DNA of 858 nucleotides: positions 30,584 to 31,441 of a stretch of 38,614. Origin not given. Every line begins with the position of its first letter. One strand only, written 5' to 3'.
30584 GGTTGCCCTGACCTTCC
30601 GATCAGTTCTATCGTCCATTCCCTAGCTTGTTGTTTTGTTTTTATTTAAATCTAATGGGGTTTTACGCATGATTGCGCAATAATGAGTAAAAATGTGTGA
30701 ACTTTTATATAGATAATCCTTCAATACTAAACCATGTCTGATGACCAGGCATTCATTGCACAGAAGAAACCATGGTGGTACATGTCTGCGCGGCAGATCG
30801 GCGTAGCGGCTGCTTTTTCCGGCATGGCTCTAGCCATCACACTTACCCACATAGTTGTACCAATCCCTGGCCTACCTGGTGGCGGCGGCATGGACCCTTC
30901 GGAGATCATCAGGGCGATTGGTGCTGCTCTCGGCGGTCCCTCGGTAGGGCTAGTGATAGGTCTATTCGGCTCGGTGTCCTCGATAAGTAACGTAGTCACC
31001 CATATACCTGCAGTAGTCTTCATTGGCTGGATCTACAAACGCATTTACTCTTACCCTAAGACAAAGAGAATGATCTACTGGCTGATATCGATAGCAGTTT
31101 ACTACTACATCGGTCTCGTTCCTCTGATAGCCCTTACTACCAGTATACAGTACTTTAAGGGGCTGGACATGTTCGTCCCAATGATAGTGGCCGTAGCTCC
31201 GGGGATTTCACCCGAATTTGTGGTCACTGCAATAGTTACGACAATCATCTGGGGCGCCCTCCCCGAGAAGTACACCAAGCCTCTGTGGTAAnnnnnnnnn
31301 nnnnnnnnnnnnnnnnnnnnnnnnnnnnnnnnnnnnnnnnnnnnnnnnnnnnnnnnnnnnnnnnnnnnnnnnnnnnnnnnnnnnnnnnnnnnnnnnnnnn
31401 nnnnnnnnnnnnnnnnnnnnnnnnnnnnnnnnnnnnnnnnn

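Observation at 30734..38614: ECF-type importer operon with an embedded TldD/TldE protease pair and two uncharacterised tandem paralogs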

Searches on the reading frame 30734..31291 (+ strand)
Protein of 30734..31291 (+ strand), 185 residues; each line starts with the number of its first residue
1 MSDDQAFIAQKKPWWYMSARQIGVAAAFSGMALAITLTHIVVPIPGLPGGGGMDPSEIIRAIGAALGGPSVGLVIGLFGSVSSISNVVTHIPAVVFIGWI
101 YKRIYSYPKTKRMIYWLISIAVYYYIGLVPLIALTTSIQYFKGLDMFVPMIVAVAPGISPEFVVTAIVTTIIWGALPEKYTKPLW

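Call 3: search_protein_families(library=pfam, proteins=[window:30734-31291:+], max_evalue=0.1)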
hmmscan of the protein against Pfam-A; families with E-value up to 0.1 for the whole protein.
window:30734-31291:+ (185 aa): 1 family
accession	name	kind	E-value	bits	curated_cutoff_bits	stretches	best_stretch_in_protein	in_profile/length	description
PF07694.17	5TM-5TMR_LYT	-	0.075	13.1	24.6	0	20-158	17-159/169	5TMR of 5TMR-LYT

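Call 4: search_protein_families(library=ncbifam, proteins=[window:30734-31291:+], max_evalue=0.1)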
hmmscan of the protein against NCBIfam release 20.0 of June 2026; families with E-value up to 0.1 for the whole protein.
window:30734-31291:+ (185 aa): 0 families

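Call 7: search_solved_structures(query=window:30734-31291:+, max_evalue=10)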
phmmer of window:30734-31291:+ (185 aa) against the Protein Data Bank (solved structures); distinct sequences matched with E-value up to 10: 1.
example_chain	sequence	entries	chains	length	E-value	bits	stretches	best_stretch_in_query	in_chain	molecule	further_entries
4uuu_A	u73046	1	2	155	0.75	12.6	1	7-76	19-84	CYSTATHIONINE BETA-SYNTHASE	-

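Call 16: find_homologous_proteins(query=window:30734-31291:+, max_evalue=0.001)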
Query window:30734-31291:+ (185 aa): 5 proteins with E <= 0.001 among 522 candidates.
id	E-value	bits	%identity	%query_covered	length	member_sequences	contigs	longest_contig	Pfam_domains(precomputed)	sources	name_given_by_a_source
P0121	4.8e-108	377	94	100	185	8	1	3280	-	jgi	jgi:hypothetical protein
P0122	1.4e-99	349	84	100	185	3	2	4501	-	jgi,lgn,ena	-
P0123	4.2e-90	318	78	100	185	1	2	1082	-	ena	-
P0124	1.2e-88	314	85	91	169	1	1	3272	-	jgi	jgi:riboflavin transporter FmnP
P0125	1.4e-76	274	71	97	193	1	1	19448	-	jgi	jgi:hypothetical protein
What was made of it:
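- JGI named one homolog 'riboflavin transporter FmnP' (call 16).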

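Call 18: find_encoding_contigs(protein=P0125, flank=10000, max_places=3)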
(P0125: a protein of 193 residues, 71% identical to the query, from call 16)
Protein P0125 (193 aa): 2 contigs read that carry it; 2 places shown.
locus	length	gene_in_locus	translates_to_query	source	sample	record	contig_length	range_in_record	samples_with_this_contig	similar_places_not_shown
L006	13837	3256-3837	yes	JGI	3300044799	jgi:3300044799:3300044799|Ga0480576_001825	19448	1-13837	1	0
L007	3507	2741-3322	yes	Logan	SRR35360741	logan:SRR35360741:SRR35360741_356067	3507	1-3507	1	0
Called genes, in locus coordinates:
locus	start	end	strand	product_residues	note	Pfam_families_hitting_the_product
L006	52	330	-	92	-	-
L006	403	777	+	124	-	-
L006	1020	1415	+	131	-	-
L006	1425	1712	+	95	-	-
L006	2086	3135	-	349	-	PF13185:GAF_2 (faint)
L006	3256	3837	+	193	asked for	-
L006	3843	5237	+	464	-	PF01523:PmbA_TldD_1st, PF19290:PmbA_TldD_2nd, PF19289:PmbA_TldD_3rd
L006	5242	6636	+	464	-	PF01523:PmbA_TldD_1st, PF19290:PmbA_TldD_2nd, PF19289:PmbA_TldD_3rd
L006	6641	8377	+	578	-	PF02463:SMC_N (weak), PF03193:RsgA_GTPase (faint), PF13481:AAA_25 (faint), PF25199:nSTAND_NTPase5 (faint), PF00005:ABC_tran, PF13304:AAA_21 (weak), PF02463:SMC_N (weak), PF00005:ABC_tran, +5 more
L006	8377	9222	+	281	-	PF02361:CbiQ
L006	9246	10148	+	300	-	PF14505:DUF4438, PF20999:DUF4438_C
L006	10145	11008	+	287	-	PF14505:DUF4438, PF20999:DUF4438_C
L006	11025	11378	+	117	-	PF00190:Cupin_1 (weak), PF12973:Cupin_7 (weak), PF02311:AraC_binding, PF07883:Cupin_2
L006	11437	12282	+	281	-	PF01063:Aminotran_4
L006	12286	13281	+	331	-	PF01112:Asparaginase_2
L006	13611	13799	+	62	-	-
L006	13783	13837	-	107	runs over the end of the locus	PF13087:AAA_12, PF13538:UvrD_C_2 (weak)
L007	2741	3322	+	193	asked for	-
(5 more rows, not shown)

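Call 28: search_protein_representatives(alignment_id=A1)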
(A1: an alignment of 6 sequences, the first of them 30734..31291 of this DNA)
Query: 6 sequences, 185 profile positions. Proteins with E-value up to 0.001 (for the whole library): 136; up to 1e-10: 41; up to 1e-30: 1. The best 136 are listed.
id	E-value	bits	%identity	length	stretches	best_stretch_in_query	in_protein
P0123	4.6e-107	371.7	-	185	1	1-185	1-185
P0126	9.0e-24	100.2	-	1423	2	16-185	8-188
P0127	1.9e-22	95.9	-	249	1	14-185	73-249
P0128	9.9e-22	93.6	-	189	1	8-185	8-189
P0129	6.4e-20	87.7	-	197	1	20-185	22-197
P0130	2.9e-19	85.5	-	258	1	15-185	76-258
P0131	5.7e-18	81.3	-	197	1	16-185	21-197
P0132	1.2e-17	80.2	-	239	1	22-185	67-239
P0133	1.2e-16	77.0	-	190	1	16-185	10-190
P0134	2.2e-16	76.1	-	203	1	20-185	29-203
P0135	6.0e-16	74.7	-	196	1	16-185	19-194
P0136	9.6e-16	74.0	-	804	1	19-185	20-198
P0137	1.1e-15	73.8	-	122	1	7-116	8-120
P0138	2.0e-15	73.0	-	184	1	20-184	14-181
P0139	2.6e-15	72.6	-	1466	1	46-185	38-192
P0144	1.4e-13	67.0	-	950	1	16-185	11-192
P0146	2.3e-13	66.3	-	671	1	46-185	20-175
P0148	6.0e-13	64.9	-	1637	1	22-185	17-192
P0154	3.5e-12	62.5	-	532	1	27-184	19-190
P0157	5.5e-12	61.8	-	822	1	19-185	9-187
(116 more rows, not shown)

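Call 30: search_protein_families(library=pfam, proteins=[P0126, P0136, P0139, P0144, P0148, P0157, P0146, P0154, P0127, P0128], max_evalue=0.00001)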
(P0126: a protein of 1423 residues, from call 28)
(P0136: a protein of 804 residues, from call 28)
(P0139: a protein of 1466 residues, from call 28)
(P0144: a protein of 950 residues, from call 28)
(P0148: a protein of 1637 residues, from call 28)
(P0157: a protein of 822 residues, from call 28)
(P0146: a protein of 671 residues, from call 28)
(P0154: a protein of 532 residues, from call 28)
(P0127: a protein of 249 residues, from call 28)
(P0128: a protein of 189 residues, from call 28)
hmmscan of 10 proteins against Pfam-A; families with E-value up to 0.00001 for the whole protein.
P0126 (1423 aa): 10 families
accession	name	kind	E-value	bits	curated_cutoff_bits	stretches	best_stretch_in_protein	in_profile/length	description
PF08447.18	PAS_3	-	1.3e-23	83.4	25.6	1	691-770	2-82/89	PAS fold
PF00989.32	PAS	-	3.9e-23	82.1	22.6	2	669-767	2-101/113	PAS fold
PF08448.16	PAS_4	-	3.5e-20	72.7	23.1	1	802-903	2-110/110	PAS fold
PF13426.13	PAS_9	-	1e-19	71.2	27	1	686-781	9-102/103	PAS domain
PF00072.30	Response_reg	-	5.1e-19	68.9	30.2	1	1297-1408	1-110/111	Response regulator receiver domain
PF02518.31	HATPase_c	-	5.9e-18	65.8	26.4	1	1150-1273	2-109/111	Histidine kinase-, DNA gyrase B-, and HSP90-like ATPase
PF13188.13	PAS_8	-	1.3e-13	50.7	21.8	1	915-964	3-52/65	PAS domain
PF00672.30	HAMP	-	2.3e-10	41.1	25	1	596-644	6-53/53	HAMP domain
PF14598.12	PAS_11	-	2e-07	31.4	25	1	684-784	8-107/109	PAS domain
PF07694.17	5TM-5TMR_LYT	-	1.2e-06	28.6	24.6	1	12-118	17-122/169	5TMR of 5TMR-LYT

P0136 (804 aa): 8 families
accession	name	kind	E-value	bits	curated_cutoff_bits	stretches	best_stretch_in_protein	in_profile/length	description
PF07568.18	HisKA_2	-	2.7e-30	104.7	22.3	1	596-671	1-76/76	Histidine kinase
PF02518.31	HATPase_c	-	1.5e-12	48.3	26.4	1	697-786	8-109/111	Histidine kinase-, DNA gyrase B-, and HSP90-like ATPase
PF13426.13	PAS_9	-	2.8e-10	40.8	27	1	479-582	1-103/103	PAS domain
PF00672.30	HAMP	-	5.5e-10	39.9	25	1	399-443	8-51/53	HAMP domain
PF08448.16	PAS_4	-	4.3e-08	33.8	23.1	1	477-585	3-110/110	PAS fold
PF13581.12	HATPase_c_2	-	8.6e-08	32.7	27.4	1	683-783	20-126/127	Histidine kinase-like ATPase domain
PF08447.18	PAS_3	-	1.4e-07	32.1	25.6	1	492-577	2-89/89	PAS fold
PF13188.13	PAS_8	-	3.8e-06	27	21.8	1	470-527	2-57/65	PAS domain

P0139 (1466 aa): 10 families
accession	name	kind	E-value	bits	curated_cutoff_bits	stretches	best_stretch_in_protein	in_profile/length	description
PF13426.13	PAS_9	-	2.3e-63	211.3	27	5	964-1067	1-103/103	PAS domain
PF00989.32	PAS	-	7.2e-61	203.6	22.6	4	956-1065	3-113/113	PAS fold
PF08448.16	PAS_4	-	2.5e-40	137.5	23.1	2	960-1070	1-110/110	PAS fold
PF13188.13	PAS_8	-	1.9e-39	132.7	21.8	3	955-997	2-45/65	PAS domain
PF08447.18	PAS_3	-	6.5e-25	87.7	25.6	1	977-1060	2-87/89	PAS fold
PF02518.31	HATPase_c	-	8.5e-24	84.6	26.4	1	1200-1314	2-110/111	Histidine kinase-, DNA gyrase B-, and HSP90-like ATPase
PF00072.30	Response_reg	-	2e-21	76.7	30.2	1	1348-1459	1-110/111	Response regulator receiver domain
PF00512.31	HisKA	-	3.9e-16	59.3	26.9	1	1089-1152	2-65/66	His Kinase A (phospho-acceptor) domain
PF24820.1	Diguanyl_cycl_sensor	-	1.5e-14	54.3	28.1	0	721-816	10-108/109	Diguanylate cyclase-like sensor domain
PF00672.30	HAMP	-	6e-08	33.3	25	1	399-444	7-51/53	HAMP domain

P0144 (950 aa): 6 families
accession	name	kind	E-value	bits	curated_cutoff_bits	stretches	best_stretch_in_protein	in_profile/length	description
PF02518.31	HATPase_c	-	2.3e-20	73.5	26.4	1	840-946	2-107/111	Histidine kinase-, DNA gyrase B-, and HSP90-like ATPase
PF13426.13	PAS_9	-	1.1e-11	45.4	27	0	622-708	14-103/103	PAS domain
PF00512.31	HisKA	-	2.6e-10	40.6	26.9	1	730-795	2-64/66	His Kinase A (phospho-acceptor) domain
PF08448.16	PAS_4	-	3e-10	40.8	23.1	1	618-710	13-109/110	PAS fold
PF00672.30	HAMP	-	1.9e-09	38.1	25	1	386-433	6-52/53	HAMP domain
PF00989.32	PAS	-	1.6e-08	34.9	22.6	0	619-675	20-76/113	PAS fold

P0148 (1637 aa): 11 families
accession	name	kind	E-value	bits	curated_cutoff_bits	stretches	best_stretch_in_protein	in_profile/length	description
PF08447.18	PAS_3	-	1.1e-80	266.4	25.6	6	1286-1377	1-88/89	PAS fold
PF13426.13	PAS_9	-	5.5e-65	216.5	27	3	898-999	2-103/103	PAS domain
PF00989.32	PAS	-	6.7e-63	210.2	22.6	4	1010-1120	3-113/113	PAS fold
PF08448.16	PAS_4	-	2.4e-47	160.1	23.1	3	1014-1124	1-109/110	PAS fold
PF13188.13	PAS_8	-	2.4e-27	94.3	21.8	0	1266-1320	4-54/65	PAS domain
PF02518.31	HATPase_c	-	1.3e-19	71.1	26.4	1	1525-1636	2-108/111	Histidine kinase-, DNA gyrase B-, and HSP90-like ATPase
PF00512.31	HisKA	-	3.2e-13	50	26.9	1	1417-1481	3-64/66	His Kinase A (phospho-acceptor) domain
PF14598.12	PAS_11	-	2.1e-12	47.4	25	0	1282-1374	10-97/109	PAS domain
PF18095.7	PAS_12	-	6.5e-10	39.2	22.6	0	1260-1306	43-89/153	UPF0242 C-terminal PAS-like domain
PF00672.30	HAMP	-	1e-09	39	25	1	400-447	6-52/53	HAMP domain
PF12860.13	PAS_7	-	1.4e-09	38.6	27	0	1021-1128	8-115/115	PAS fold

P0157 (822 aa): 8 families
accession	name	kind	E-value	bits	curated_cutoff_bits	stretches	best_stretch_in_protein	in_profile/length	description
PF02518.31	HATPase_c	-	4.8e-27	95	26.4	1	710-815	5-109/111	Histidine kinase-, DNA gyrase B-, and HSP90-like ATPase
PF00512.31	HisKA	-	2.3e-15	56.8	26.9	1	593-658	2-64/66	His Kinase A (phospho-acceptor) domain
PF00989.32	PAS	-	4.1e-13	49.8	22.6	1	463-569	6-113/113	PAS fold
PF08447.18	PAS_3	-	5.1e-13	49.5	25.6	1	480-563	1-86/89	PAS fold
PF13426.13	PAS_9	-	1.2e-12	48.5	27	1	471-571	5-103/103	PAS domain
PF08448.16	PAS_4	-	2.7e-08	34.5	23.1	1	465-571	2-107/110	PAS fold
PF00672.30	HAMP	-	2e-06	28.5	25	1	389-433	9-52/53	HAMP domain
PF07694.17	5TM-5TMR_LYT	-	6e-06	26.4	24.6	1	9-116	16-121/169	5TMR of 5TMR-LYT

P0146 (671 aa): 3 families
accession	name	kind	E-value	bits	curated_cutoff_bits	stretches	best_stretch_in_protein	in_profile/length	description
PF02518.31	HATPase_c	-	2.7e-22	79.8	26.4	1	563-669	2-107/111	Histidine kinase-, DNA gyrase B-, and HSP90-like ATPase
PF00512.31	HisKA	-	1.6e-12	47.7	26.9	1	448-514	2-65/66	His Kinase A (phospho-acceptor) domain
PF00672.30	HAMP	-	3.6e-10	40.5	25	1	383-428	8-52/53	HAMP domain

P0154 (532 aa): 1 family
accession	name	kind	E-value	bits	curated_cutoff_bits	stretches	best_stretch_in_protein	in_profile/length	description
PF00672.30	HAMP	-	7.1e-07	29.9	25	1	397-441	9-52/53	HAMP domain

P0127 (249 aa): 0 families

P0128 (189 aa): 0 families

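Call 34: find_homologous_proteins(query=A3, max_evalue=0.001)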
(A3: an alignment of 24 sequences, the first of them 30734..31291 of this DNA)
Query A3 (24 sequences) (185 aa, profile of the alignment): 63 proteins with E <= 0.001 among 8000 candidates.
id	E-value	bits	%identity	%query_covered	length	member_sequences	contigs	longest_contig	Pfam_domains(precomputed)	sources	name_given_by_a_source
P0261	1.8e-67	245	32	94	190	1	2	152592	-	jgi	jgi:LytS/YehU family sensor histidine kinase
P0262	5.2e-67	243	29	98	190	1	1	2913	-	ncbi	-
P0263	1.1e-65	239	31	100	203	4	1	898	-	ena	-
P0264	6.1e-65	237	29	99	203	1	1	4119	PF07694.18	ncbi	-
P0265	8.4e-65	236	28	99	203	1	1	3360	PF07694.18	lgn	-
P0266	8.7e-65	236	28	99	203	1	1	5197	PF07694.18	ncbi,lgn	-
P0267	9.7e-65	236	29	99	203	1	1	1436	PF07694.18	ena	-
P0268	6.9e-64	233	32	91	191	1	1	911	-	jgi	jgi:hypothetical protein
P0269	8.2e-64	233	28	100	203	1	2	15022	PF07694.18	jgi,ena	-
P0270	9.0e-64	233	27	99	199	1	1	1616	PF07694.18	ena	-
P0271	2.3e-63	231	34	88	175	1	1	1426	-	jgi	jgi:hypothetical protein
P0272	7.8e-63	230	30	95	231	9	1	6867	PF07694.18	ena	-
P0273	8.5e-63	230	31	98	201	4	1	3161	-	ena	-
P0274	1.3e-62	229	28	100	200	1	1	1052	PF07694.18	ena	-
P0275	2.6e-62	228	30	98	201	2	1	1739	-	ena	-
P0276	7.5e-62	226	28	100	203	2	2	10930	PF07694.18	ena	-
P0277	1.1e-61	226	27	100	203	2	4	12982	PF07694.18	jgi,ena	-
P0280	1.3e-61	226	30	95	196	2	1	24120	PF07694.18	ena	-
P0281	2.3e-61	225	28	99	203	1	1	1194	PF07694.18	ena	-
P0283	3.1e-61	224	29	100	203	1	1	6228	PF07694.18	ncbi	-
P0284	3.2e-61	224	28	99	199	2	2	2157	PF07694.18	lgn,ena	-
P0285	4.2e-61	224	32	90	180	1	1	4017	PF07694.18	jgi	jgi:hypothetical protein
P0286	4.9e-61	224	28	100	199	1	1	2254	PF07694.18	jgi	jgi:hypothetical protein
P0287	5.8e-61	224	31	91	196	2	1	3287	PF07694.18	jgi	jgi:hypothetical protein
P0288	4.1e-60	221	28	99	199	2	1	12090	PF12822.13,PF07694.18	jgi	jgi:hypothetical protein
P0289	7.5e-60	220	39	96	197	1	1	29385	-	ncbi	-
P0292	2.8e-59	218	28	91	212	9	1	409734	PF07694.18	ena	-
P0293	3.0e-59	218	37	95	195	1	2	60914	-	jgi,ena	-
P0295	7.1e-59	217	30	91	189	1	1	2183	PF07694.18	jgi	-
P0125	8.1e-54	200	71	97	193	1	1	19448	-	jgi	jgi:hypothetical protein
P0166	2.8e-53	199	28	80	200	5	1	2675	PF07694.18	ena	-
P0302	4.5e-53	198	31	95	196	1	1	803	PF07694.18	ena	-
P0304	6.1e-52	194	30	100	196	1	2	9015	PF07694.18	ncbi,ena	-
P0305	6.6e-52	194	36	91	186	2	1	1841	PF07694.18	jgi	jgi:hypothetical protein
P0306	2.2e-51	192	33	88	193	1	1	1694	PF07155.18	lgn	-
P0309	5.7e-50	188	27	100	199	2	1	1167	PF07694.18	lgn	-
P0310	6.2e-50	188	28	100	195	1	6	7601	PF07694.18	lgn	-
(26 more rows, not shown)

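Call 35: find_encoding_contigs(protein=P0289, flank=7000, max_places=1)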
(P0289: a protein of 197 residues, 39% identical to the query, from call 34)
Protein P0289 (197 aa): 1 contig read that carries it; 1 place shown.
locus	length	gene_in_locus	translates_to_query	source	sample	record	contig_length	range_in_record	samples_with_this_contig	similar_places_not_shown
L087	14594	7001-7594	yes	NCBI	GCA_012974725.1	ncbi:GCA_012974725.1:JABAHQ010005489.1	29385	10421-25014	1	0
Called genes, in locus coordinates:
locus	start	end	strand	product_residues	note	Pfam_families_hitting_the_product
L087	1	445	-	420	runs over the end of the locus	-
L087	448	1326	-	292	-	PF03446:NAD_binding_2 (weak), PF03807:F420_oxidored (weak), PF02153:PDH_N, PF20463:PDH_C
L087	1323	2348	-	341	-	PF18152:DAHP_snth_FXD, PF00793:DAHP_synth_1, PF03102:NeuB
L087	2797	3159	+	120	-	PF07736:CM_1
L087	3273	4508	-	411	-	PF03979:Sigma70_r1_1, PF00140:Sigma70_r1_2, PF04542:Sigma70_r2, PF04539:Sigma70_r3, PF08281:Sigma70_r4_2 (faint), PF04545:Sigma70_r4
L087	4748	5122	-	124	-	-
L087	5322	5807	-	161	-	PF01979:Amidohydro_1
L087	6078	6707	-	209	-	-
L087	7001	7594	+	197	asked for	-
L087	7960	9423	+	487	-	-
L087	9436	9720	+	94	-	-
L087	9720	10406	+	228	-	-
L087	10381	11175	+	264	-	-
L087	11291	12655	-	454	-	PF00206:Lyase_1, PF14698:ASL_C2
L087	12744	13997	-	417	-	-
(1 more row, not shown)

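Call 36: find_encoding_contigs(protein=P0293, flank=7000, max_places=1)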
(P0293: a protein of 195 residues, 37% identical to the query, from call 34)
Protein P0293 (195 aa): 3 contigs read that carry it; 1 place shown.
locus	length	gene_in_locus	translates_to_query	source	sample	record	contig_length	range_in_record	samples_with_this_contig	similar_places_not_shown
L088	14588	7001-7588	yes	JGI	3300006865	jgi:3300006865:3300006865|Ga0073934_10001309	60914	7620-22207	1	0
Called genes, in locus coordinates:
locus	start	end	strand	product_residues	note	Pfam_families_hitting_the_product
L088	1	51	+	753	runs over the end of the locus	PF23381:Beta-prop_IFT122_1st (faint), PF23414:Beta-prop_EML_2 (weak), PF24807:WD40_CDC20-Fz (faint), PF24814:WD40_Prp19 (faint), PF00400:WD40 (faint), PF12894:ANAPC4_WD40 (faint), PF24817:WD40_WDHD1_1st (faint), PF25174:Beta-prop_THOC3 (weak), +5 more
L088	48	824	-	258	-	PF01144:CoA_trans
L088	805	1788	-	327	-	PF01144:CoA_trans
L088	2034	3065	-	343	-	PF03447:NAD_binding_3, PF00742:Homoserine_dh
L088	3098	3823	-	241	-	-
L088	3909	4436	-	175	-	PF11290:DUF3090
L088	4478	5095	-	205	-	PF00300:His_Phos_1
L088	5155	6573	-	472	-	PF05496:RuvB_N, PF00004:AAA, PF07728:AAA_5 (weak), PF13173:AAA_14 (weak), PF16193:AAA_assoc_2, PF12002:MgsA_C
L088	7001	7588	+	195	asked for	-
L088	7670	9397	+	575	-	PF00437:T2SSE (faint), PF00005:ABC_tran, PF00931:NB-ARC (faint), PF01078:Mg_chelatase (faint), PF01637:ATPase_2 (faint), PF02463:SMC_N (faint), PF00005:ABC_tran, PF13304:AAA_21, +11 more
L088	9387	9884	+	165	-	PF02361:CbiQ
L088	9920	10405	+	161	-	PF02361:CbiQ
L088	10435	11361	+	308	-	PF03069:FmdA_AmdA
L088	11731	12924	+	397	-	-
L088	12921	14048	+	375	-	PF02129:Peptidase_S15, PF20434:BD-FAE, PF00326:Peptidase_S9, PF07859:Abhydrolase_3 (weak), PF01738:DLH (weak)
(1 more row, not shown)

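Call 37: find_encoding_contigs(protein=P0261, flank=7000, max_places=1)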
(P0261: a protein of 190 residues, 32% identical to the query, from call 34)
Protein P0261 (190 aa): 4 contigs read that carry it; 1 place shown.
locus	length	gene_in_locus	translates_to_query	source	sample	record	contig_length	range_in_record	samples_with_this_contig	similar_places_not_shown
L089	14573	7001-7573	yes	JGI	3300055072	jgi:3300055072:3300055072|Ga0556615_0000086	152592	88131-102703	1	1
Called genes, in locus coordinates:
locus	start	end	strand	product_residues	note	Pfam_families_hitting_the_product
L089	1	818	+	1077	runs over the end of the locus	PF00672:HAMP, PF11849:DUF3369 (faint), PF13407:Peripla_BP_4, PF13185:GAF_2, PF13492:GAF_3 (weak), PF01590:GAF (weak)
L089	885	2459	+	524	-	PF00989:PAS, PF08448:PAS_4, PF13426:PAS_9 (weak), PF01590:GAF, PF13185:GAF_2, PF13492:GAF_3 (weak)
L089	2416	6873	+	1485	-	PF13426:PAS_9, PF08448:PAS_4, PF00989:PAS, PF08448:PAS_4, PF00989:PAS, PF08448:PAS_4, PF13426:PAS_9, PF08448:PAS_4, +19 more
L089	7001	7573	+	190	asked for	-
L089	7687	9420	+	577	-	PF00672:HAMP, PF01590:GAF, PF13185:GAF_2, PF13492:GAF_3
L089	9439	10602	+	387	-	PF08495:FIST, PF10442:FIST_C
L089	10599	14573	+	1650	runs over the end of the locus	PF08448:PAS_4, PF00989:PAS, PF08448:PAS_4, PF13426:PAS_9, PF00989:PAS, PF08448:PAS_4, PF13426:PAS_9, PF08448:PAS_4, +10 more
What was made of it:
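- One standalone relative lies among signalling genes (call 37).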

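Call 46: predict_structure(alignment_id=A4)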
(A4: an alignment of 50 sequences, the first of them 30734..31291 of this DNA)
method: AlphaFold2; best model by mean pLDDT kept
length: 185 residues; sequences in the alignment: 50
mean_pLDDT: 89.8   pTM: 0.82
mean pLDDT of the five models: 89.8, 89.2, 87.9, 86.5, 84.4
residues with pLDDT >= 90: 140; 70-90: 28; 50-70: 16; < 50: 1
segments of 3 or more residues with pLDDT < 50: none
pLDDT, mean of each block of 10 residues (from residue 1): 56 80 96 92 72 88 96 95 90 96 95 97 96 94 95 91 95 94 88
secondary structure, 60 per line:
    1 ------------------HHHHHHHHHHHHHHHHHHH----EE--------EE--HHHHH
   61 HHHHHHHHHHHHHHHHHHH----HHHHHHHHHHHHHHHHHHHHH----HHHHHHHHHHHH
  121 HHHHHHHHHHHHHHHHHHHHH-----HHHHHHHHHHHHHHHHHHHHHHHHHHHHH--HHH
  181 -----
elements in order: H19-37 H56-79 H84-104 H109-141 H147-175
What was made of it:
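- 30734..31291 (+): S-component (substrate-capture subunit) of a new family, marked by PIPG...DP(S/R)E...P(E/R)(K/R)Y(T/R)(K/R)PLW motifs. AlphaFold2 model: pLDDT 89.8, pTM 0.82 (call 46).
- On ECF transporter: Model pLDDT 89.8 (call 46).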
